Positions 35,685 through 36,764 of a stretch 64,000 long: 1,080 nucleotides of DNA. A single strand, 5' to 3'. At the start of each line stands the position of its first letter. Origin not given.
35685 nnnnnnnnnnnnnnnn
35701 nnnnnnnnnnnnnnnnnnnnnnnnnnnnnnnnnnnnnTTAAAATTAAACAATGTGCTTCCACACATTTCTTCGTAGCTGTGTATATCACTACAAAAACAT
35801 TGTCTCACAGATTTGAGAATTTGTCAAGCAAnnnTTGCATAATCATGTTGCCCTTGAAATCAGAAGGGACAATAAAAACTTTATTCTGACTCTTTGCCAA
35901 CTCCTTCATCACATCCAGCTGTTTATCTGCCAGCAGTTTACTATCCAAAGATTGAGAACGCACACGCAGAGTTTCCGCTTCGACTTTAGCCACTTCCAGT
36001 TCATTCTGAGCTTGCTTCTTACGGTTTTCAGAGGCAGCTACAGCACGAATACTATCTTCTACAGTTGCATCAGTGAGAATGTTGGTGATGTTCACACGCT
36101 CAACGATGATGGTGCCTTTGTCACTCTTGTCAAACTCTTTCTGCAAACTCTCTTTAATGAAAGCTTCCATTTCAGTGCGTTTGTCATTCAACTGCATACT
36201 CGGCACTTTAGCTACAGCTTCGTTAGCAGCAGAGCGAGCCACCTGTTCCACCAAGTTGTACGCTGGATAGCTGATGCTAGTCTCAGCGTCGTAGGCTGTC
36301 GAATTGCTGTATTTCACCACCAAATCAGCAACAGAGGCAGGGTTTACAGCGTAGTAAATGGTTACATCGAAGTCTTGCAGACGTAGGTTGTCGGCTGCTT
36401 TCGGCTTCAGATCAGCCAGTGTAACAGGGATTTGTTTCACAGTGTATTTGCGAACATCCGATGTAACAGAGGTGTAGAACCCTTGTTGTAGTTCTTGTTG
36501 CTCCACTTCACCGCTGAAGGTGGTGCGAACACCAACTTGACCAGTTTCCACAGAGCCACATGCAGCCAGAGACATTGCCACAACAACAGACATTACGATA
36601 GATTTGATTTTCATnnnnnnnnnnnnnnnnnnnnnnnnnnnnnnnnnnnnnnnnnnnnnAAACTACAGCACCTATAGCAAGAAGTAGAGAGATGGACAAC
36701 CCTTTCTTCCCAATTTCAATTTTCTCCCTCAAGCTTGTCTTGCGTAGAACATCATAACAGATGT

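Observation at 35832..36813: Phage-encoded NfeD-like small membrane protein plus SPFH/Band-7 lipoprotein pair in the early region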

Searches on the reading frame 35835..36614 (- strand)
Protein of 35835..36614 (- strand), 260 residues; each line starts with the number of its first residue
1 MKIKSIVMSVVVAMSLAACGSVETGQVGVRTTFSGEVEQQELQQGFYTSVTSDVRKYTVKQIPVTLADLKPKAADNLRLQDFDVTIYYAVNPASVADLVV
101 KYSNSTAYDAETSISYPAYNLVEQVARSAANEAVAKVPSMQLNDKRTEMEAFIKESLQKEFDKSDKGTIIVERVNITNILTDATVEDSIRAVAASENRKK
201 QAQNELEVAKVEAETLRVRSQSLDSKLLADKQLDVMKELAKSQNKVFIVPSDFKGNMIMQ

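Call 4: search_protein_families(library=pfam, proteins=[window:35835-36614:-], max_evalue=1)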
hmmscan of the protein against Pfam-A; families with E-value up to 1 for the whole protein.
window:35835-36614:- (260 aa): 1 family
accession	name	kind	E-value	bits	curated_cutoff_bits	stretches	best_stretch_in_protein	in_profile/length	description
PF01145.31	Band_7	-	3.1e-18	66.9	23.6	1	22-207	3-173/176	SPFH domain / Band 7 family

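Call 5: search_protein_families(library=phrogs, proteins=[window:35835-36614:-], max_evalue=1)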
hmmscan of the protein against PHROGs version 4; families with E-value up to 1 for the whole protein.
window:35835-36614:- (260 aa): 6 families
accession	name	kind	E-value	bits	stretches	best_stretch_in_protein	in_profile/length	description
phrog_200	-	other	4.9e-37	128.9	1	4-242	85-319/379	lipoprotein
phrog_13545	-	unknown function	0.021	15.1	1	184-258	63-134/323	-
phrog_21428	-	unknown function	0.11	13.4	1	6-30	5-32/63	-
phrog_1991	-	unknown function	0.12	13.2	0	120-174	22-75/106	-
phrog_20914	-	unknown function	0.15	13.1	0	1-29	1-29/112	-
phrog_27314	-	unknown function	0.59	11.5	0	41-116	12-86/92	-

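Call 7: search_protein_families(library=ncbifam, proteins=[window:35835-36614:-], max_evalue=1)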
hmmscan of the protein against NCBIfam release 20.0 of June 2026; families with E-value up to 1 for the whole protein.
window:35835-36614:- (260 aa): 1 family
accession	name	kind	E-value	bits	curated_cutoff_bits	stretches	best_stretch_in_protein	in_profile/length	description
NF003715.0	PRK05326.1-2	equivalog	0.23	9.7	309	1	71-218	450-588/595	potassium/proton antiporter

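Call 8: search_protein_families(library=padloc, proteins=[window:35835-36614:-], max_evalue=1)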
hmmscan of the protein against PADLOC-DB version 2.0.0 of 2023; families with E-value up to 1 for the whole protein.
window:35835-36614:- (260 aa): 0 families

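Call 9: search_dna_similar(query=window:35835-36614:-, collection=phages, mode=protein, max_rows=40)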
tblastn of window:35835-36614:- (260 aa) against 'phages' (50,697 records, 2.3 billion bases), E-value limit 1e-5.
Records with a match: 198; places in all: 198; records where one place covers at least 80% of the query: 191.
Best place of each record, by identity: <60% 198.
By first word of the organism name: Salmonella 136; Acinetobacter 26; Escherichia 19; Streptomyces 6; Erwinia 4; Synechococcus 3; Burkholderia 1; Enterococcus 1; Pseudomonas 1; Tegunavirus 1.
By host as written in the record: Salmonella enterica 25; Salmonella enterica subsp. enterica serovar Enteritidis PT1 20; - 19; Acinetobacter baumannii 13; Salmonella enterica subsp. enterica serovar Typhimurium 12; Escherichia coli O157:H7 11; Salmonella sp. 9; Salmonella enterica subsp. enterica serovar Enteritidis 5; and 55 more.
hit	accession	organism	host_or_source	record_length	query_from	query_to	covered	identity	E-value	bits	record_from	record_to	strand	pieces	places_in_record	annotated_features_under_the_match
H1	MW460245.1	Burkholderia phage BCSR5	Burkholderia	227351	13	244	89%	36.9%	3e-44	164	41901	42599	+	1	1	hypothetical protein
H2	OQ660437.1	Salmonella phage D5lw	Salmonella sp.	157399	16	258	93%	34.0%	3e-33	133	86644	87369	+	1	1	hypothetical protein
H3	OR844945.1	Enterococcus phage Efm 3-10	Enterococcus faecium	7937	16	258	93%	34.0%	4e-33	132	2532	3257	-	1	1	record has no annotation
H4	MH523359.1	Salmonella phage vB_SalM-LPST94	Salmonella enterica subsp. enterica ...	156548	16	258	93%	34.0%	4e-33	132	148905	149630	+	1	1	SPFH domain band 7 family protein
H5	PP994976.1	Salmonella phage vB_SalA_KFSST3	Salmonella enterica subsp. enterica ...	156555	16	258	93%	34.0%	4e-33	132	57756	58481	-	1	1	hypothetical protein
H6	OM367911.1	Salmonella phage PLL1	Salmonella enterica subsp. enterica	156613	16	258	93%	34.0%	4e-33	132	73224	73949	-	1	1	hypothetical protein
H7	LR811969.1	Salmonella phage Se_EM3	-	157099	16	258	93%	34.0%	4e-33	132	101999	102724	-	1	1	hypothetical protein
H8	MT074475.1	Salmonella phage dinky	Salmonella enterica subsp. enterica ...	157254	16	258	93%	34.0%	4e-33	132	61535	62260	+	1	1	SPFH domain band 7 family protein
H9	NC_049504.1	Salmonella phage dinky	Salmonella enterica subsp. enterica ...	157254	16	258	93%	34.0%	4e-33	132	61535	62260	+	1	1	lipoprotein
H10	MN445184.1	Escherichia phage vB_EcoA_4HA11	Escherichia coli O157:H7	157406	16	258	93%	34.0%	4e-33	132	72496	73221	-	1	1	hypothetical protein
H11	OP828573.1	Salmonella phage 3384-D8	Salmonella sp.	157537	16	258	93%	34.0%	4e-33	132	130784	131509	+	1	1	hypothetical protein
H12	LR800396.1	Salmonella phage Se_AO1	-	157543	16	258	93%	34.0%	4e-33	132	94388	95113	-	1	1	hypothetical protein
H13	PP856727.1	Salmonella phage vB_STmST313_KE28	Salmonella enterica subsp. enterica ...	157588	16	258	93%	34.0%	4e-33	132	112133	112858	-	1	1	lipoprotein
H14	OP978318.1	Salmonella phage PST-D24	Salmonella sp. CVCC3384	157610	16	258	93%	34.0%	4e-33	132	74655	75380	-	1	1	hypothetical protein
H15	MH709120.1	Salmonella phage SenASZ3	Salmonella enterica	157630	16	258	93%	34.0%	4e-33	132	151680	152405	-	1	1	hypothetical protein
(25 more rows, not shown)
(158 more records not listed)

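Call 15: find_homologous_proteins(query=window:35835-36614:-)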
Query window:35835-36614:- (260 aa): 41 proteins with E <= 0.001 among 2567 candidates.
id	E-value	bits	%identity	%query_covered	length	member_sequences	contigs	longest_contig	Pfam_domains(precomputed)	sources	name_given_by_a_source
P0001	4.8e-153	525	98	100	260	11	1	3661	PF01145.32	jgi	jgi:hypothetical protein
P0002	1.2e-151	521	97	100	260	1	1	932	PF01145.32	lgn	-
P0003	1.9e-136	471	87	100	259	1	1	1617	PF01145.32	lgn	-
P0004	6.1e-136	470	83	100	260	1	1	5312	PF01145.32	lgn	-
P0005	1.9e-129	448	82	100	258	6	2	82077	PF01145.32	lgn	-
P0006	6.7e-126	437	81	100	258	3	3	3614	PF01145.32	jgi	-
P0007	7.1e-100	352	66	93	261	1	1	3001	PF01145.32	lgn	-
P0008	7.4e-96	339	63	100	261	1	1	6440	PF01145.32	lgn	-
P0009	6.0e-95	336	68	92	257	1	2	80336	PF01145.32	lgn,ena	-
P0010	7.3e-95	335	62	100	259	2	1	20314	PF01145.32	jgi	-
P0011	1.0e-91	325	64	97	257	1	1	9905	PF01145.32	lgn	-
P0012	1.4e-90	321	58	98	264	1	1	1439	PF01145.32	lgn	-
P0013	2.6e-89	317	59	97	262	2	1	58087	PF01145.32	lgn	-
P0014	1.5e-88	315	57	95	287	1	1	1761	PF01145.32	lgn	-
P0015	1.7e-88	315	57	95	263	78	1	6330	PF01145.32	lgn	-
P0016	6.2e-88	313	57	95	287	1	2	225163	PF01145.32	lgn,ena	-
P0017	6.5e-88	313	60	94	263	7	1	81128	PF01145.32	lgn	-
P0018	7.3e-88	312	57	95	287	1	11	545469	PF01145.32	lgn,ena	-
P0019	1.0e-87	312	57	94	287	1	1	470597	PF01145.32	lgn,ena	-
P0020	1.0e-87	312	57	94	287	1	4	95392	PF01145.32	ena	-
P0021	1.0e-87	312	57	94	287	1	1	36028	PF01145.32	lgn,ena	-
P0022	1.1e-87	312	57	95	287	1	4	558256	PF01145.32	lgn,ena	-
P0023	1.3e-87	312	58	94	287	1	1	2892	PF01145.32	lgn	-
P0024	1.4e-87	311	57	94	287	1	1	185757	PF01145.32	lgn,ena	-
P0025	1.9e-87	311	57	94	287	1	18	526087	PF01145.32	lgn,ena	-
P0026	2.4e-87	311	57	94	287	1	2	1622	PF01145.32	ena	-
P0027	2.5e-87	311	57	94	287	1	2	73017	PF01145.32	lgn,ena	-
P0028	3.0e-87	310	57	94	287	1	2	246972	PF01145.32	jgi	-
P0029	3.0e-87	310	57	94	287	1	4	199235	PF01145.32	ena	-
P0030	3.3e-87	310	57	94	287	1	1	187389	PF01145.32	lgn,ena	-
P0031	3.4e-87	310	57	94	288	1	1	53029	PF01145.32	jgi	-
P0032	4.7e-87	310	56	94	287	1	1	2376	PF01145.32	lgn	-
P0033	5.7e-87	309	56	94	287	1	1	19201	PF01145.32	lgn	-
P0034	6.3e-87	309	56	94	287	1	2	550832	PF01145.32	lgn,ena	-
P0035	1.2e-85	305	55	99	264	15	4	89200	PF01145.32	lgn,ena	-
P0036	1.3e-85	305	56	95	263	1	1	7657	PF01145.32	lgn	-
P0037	2.2e-85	304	57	97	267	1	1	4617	PF01145.32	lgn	-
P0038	3.8e-85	304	56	94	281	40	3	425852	PF01145.32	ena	-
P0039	6.5e-85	303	56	95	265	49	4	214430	PF01145.32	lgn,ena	-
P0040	1.0e-62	230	48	94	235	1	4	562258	PF01145.32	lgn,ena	-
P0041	2.4e-26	111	32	98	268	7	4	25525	PF01145.32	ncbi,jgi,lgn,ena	jgi:regulator of protease activity HflC (stomatin/prohibitin superfamily)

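Call 17: find_encoding_contigs(protein=P0005, flank=6000, max_places=3)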
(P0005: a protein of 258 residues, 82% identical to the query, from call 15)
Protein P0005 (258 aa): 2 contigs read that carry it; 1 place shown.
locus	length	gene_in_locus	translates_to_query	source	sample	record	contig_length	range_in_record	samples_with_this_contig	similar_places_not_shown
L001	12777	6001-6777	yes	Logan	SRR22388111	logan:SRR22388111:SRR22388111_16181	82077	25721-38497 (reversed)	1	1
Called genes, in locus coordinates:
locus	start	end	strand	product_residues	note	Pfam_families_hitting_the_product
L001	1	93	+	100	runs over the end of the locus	-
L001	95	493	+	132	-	-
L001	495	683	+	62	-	-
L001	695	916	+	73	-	-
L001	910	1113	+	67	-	-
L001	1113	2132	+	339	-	-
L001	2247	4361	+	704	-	PF00476:DNA_pol_A (weak)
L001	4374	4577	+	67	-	-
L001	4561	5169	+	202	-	-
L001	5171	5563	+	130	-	PF24240:DUF7448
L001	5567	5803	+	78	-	-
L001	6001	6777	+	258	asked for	PF01145:Band_7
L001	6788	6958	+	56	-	-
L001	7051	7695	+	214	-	-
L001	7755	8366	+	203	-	-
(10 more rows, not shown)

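Call 18: find_encoding_contigs(protein=P0018, flank=6000, max_places=3)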
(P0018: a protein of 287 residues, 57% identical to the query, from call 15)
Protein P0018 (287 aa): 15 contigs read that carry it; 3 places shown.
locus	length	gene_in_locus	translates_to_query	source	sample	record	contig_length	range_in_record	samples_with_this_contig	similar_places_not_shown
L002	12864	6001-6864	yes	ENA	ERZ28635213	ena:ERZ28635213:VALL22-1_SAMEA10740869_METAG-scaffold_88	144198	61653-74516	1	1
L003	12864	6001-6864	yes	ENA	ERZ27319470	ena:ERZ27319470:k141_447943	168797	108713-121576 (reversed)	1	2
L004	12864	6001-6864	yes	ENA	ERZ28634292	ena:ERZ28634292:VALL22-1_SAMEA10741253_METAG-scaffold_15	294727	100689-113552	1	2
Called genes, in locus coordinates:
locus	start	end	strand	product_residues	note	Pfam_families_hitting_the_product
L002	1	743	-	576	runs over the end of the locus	PF13708:DUF4942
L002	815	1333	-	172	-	-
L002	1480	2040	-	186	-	-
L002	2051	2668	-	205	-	-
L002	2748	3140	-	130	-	-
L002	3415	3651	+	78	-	-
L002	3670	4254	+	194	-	-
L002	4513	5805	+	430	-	PF12323:HTH_OrfB_IS605, PF01385:OrfB_IS605, PF07282:Cas12f1-like_TNB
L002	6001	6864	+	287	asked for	PF01145:Band_7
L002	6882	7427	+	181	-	-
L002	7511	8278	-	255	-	-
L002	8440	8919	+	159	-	-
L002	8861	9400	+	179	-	-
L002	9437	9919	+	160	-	-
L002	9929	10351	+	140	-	-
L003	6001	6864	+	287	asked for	PF01145:Band_7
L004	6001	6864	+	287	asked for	PF01145:Band_7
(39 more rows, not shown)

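Call 20: find_encoding_contigs(protein=P0001, flank=6000, max_places=3)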
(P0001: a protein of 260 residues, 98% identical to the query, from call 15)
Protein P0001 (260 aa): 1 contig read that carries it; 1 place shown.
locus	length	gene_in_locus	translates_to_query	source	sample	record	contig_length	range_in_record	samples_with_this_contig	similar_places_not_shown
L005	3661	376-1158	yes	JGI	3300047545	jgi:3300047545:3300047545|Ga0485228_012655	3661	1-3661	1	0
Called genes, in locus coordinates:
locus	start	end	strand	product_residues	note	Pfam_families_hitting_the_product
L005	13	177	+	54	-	-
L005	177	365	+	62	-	-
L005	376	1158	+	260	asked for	PF01145:Band_7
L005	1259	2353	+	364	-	-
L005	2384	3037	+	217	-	-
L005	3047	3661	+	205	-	?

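Call 32: get_annotated_region(hit=H9, flank=2500)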
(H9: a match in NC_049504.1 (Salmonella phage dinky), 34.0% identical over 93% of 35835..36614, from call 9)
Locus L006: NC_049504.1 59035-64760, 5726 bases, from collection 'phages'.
description: Salmonella phage dinky, complete genome.
organism: Salmonella phage dinky (NCBI taxid 2713292)
taxonomy: Viruses; Duplodnaviria; Heunggongvirae; Uroviricota; Caudoviricetes; Ackermannviridae; Cvivirinae; Kuttervirus; Kuttervirus dinky
host: Salmonella enterica subsp. enterica serovar Enteritidis PT1; source: wastewater; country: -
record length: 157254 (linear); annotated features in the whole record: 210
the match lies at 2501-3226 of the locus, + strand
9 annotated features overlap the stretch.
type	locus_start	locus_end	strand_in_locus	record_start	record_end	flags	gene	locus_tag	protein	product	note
CDS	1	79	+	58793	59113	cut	-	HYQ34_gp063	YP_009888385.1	Rz-like spanin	PVOGs: VOG5647; conserved hypothetical lipoprotein [Salmonella phage Maynard]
CDS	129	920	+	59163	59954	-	-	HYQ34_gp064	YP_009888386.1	hypothetical protein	PVOGs: VOG4907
CDS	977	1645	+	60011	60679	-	-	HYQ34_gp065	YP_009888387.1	hypothetical protein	PVOGs: VOG7248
CDS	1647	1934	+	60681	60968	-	-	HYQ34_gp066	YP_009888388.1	hypothetical protein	PVOGs: VOG3094; phage associated protein [Salmonella virus ViI]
CDS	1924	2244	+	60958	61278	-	-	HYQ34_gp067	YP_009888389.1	superinfection exclusion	PVOGs: VOG0046; superinfection exclusion protein [Escherichia phage PA28]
CDS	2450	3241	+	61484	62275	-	-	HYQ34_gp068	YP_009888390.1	lipoprotein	PVOGs: VOG4593; SPFH domain band 7 family protein [Erwinia phage phiEa2809]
CDS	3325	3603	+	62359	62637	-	-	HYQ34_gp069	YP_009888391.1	DNA binding protein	PVOGs: VOG0094; DNA-binding protein HU-beta [Serratia phage vB-Sru-IME250]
CDS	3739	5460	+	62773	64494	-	-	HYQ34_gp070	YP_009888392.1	DNA helicase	ATP-dependent helicase [Serratia phage phiMAM1]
CDS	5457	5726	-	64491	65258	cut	-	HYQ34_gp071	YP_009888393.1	putative structural protein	PVOGs: VOG5420; unknown structural protein [Dickeya virus Limestone]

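Call 33: get_annotated_region(hit=H1, flank=2500)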
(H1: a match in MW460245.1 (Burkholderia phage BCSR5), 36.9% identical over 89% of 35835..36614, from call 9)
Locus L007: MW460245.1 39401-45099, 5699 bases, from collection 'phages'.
description: Burkholderia phage BCSR5, complete genome.
organism: Burkholderia phage BCSR5 (NCBI taxid 2805747)
taxonomy: Viruses; Duplodnaviria; Heunggongvirae; Uroviricota; Caudoviricetes
host: Burkholderia; source: sewage sample; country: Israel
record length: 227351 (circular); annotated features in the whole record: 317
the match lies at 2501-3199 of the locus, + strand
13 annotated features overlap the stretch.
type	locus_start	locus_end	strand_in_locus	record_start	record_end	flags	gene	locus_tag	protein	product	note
CDS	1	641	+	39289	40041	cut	-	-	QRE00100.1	hypothetical protein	-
CDS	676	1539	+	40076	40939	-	-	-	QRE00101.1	hypothetical protein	-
CDS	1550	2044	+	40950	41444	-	-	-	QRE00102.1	hypothetical protein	-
CDS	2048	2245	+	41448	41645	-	-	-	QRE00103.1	hypothetical protein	-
tRNA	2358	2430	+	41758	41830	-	-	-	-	tRNA-Ala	-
CDS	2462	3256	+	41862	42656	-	-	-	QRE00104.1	hypothetical protein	-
CDS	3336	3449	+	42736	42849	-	-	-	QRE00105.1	hypothetical protein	-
CDS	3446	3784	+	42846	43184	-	-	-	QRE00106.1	DNA-binding protein H-NS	-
CDS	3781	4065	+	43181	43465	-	-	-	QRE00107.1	hypothetical protein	-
CDS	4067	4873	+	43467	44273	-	-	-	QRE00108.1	ABC transporter, substrate-binding protein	ABC transporter, substrate-binding protein (cluster 3, basic aa/glutamine/opines)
CDS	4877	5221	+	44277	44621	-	-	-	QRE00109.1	hypothetical protein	-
CDS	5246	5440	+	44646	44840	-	-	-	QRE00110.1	hypothetical protein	-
CDS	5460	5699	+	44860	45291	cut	-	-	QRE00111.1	hypothetical protein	-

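Call 38: search_solved_structures(query=window:35835-36614:-, max_evalue=1, show_alignments=2)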
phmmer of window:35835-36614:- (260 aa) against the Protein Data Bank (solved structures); distinct sequences matched with E-value up to 1: 0.

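Call 42: find_related_loci(query=A1, collection=viral_contigs, flank=3000)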
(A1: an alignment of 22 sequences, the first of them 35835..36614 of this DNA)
Query A1 (260 aa) in viral_contigs; peptide patterns used: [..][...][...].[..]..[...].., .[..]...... (x = any residue, [..] = any of these).
97 stretches matched a pattern; 12 encode a relative of the query (tblastn E <= 1e-3); 12 distinct loci.
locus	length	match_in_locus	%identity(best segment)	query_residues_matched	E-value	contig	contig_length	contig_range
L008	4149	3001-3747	39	1-250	2e-55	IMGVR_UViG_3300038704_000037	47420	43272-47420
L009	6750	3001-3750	38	3-250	1e-50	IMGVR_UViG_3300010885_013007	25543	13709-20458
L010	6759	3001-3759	34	11-251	4e-38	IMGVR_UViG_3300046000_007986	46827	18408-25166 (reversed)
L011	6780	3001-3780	32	1-258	9e-38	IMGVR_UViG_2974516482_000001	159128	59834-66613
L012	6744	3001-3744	34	10-258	9e-38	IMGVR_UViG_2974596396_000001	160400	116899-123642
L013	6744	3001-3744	34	10-258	2e-37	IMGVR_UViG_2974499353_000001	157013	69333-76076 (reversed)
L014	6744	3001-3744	34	10-258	2e-37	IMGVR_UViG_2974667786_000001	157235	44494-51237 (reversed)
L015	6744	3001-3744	34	10-258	1e-36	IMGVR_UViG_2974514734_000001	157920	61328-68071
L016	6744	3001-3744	34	10-258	4e-34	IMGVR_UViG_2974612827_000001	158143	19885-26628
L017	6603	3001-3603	31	57-258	3e-26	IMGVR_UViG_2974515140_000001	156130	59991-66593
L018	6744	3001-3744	34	10-258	1e-37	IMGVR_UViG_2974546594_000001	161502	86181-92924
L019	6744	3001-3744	34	10-258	7e-38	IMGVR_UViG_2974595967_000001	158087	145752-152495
